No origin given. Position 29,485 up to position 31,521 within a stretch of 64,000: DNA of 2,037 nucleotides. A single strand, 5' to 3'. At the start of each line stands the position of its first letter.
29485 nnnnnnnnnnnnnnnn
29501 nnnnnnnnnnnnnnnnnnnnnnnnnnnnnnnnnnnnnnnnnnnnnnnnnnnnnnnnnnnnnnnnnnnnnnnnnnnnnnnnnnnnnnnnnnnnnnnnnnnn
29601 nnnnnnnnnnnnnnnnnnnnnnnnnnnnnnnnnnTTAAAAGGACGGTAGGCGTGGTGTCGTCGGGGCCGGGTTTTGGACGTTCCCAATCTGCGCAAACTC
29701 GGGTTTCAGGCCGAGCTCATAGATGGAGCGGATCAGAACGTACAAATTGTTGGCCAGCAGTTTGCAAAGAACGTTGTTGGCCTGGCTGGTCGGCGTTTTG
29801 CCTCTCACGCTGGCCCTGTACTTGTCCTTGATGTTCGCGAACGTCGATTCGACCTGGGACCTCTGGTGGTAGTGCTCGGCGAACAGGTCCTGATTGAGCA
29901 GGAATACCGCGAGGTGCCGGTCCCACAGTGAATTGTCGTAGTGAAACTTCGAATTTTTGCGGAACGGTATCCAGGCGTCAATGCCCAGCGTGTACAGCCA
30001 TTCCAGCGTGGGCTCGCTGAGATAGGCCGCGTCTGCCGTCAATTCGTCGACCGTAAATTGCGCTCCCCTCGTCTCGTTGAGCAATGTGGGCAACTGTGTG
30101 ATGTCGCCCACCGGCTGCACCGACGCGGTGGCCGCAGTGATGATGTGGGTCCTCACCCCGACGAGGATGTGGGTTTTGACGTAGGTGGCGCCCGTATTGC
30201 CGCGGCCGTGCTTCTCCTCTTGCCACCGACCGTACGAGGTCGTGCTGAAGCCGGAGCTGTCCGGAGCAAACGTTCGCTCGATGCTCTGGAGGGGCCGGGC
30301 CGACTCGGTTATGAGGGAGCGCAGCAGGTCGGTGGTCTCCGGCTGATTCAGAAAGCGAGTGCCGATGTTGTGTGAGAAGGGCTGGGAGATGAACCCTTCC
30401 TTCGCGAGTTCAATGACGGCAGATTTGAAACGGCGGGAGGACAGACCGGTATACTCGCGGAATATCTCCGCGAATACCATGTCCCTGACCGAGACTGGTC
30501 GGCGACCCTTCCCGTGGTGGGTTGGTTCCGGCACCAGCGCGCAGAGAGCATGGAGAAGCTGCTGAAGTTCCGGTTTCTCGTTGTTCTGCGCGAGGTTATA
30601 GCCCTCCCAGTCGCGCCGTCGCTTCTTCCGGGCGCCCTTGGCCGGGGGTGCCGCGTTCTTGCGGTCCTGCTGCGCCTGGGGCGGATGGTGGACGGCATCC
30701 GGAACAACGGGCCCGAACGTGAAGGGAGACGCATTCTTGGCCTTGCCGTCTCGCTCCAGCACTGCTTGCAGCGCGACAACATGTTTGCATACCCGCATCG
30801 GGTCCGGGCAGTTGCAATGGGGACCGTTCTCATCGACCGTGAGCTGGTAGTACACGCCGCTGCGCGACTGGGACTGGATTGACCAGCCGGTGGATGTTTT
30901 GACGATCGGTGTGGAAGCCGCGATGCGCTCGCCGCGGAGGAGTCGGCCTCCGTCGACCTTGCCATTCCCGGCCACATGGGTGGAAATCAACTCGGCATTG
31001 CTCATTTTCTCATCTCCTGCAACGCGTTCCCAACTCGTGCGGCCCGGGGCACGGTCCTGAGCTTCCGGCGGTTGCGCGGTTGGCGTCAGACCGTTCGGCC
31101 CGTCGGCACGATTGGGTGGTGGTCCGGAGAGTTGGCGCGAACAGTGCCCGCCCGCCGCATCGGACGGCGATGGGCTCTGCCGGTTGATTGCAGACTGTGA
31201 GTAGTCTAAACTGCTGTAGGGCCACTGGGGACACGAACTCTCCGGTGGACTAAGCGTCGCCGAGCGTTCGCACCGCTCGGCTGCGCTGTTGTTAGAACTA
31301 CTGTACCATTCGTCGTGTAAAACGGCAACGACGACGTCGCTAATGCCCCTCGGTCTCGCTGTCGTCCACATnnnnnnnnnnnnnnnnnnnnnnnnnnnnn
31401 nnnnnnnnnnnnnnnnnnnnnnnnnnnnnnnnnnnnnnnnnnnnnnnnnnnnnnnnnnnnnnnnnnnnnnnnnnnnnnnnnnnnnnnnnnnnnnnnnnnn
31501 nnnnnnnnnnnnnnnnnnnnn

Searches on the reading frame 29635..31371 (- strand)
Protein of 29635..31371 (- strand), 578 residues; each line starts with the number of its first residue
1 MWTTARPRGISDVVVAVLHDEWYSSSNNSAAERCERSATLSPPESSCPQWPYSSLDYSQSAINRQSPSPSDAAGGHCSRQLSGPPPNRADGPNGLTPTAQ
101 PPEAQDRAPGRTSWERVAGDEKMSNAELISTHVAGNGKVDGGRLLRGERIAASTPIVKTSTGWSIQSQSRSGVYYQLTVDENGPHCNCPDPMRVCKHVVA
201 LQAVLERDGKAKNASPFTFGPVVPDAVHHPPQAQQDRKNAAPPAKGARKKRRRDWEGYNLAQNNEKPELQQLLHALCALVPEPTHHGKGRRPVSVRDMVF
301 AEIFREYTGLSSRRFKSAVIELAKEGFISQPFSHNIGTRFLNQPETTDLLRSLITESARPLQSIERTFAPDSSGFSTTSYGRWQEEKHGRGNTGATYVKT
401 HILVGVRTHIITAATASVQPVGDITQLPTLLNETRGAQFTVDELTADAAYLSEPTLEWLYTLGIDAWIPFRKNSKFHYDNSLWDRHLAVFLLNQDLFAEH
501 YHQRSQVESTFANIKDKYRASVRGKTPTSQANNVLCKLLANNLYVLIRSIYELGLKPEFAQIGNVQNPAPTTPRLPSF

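Call 60: search_protein_families(library=pfam, proteins=[window:29635-31371:-], max_evalue=0.001)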
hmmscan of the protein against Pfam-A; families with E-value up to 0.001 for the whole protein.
window:29635-31371:- (578 aa): 1 family
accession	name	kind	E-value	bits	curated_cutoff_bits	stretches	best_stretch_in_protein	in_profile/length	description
PF01609.27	DDE_Tnp_1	-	3.9e-20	72.9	23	1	366-543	5-200/200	Transposase DDE domain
